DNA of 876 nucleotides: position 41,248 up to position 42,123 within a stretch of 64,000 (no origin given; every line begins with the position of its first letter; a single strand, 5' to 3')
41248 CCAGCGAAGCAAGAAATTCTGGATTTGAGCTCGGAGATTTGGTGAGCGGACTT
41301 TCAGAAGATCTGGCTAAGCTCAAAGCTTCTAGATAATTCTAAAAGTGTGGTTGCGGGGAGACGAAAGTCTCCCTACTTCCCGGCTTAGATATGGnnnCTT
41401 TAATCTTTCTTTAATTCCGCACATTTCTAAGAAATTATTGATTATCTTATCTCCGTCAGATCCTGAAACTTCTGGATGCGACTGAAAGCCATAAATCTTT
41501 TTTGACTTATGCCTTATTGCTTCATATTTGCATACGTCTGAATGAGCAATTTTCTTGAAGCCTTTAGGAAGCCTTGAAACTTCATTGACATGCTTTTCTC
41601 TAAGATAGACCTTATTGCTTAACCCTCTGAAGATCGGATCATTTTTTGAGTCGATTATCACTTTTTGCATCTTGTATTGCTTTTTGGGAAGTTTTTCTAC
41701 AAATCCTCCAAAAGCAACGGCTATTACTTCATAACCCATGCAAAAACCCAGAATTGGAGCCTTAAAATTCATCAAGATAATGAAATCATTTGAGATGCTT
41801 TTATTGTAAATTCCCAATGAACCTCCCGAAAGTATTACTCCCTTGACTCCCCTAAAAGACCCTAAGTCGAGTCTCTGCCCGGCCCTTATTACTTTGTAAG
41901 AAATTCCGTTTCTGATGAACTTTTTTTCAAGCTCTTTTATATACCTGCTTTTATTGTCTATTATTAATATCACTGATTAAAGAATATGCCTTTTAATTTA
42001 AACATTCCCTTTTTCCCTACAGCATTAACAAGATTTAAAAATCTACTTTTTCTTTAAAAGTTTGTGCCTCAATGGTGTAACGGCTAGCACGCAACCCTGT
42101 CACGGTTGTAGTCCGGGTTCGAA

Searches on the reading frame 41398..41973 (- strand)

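Call 96: search_protein_families(library=pfam, proteins=[window:41398-41973:-], max_evalue=0.01)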
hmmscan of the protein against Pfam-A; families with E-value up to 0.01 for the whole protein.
window:41398-41973:- (192 aa): 2 families
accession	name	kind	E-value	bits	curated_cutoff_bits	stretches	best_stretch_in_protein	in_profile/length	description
PF00117.34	GATase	-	7.3e-28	98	22.8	1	3-182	1-187/190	Glutamine amidotransferase class-I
PF07722.19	Peptidase_C26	-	2e-07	31.5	20.5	1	70-168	104-219/219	Peptidase C26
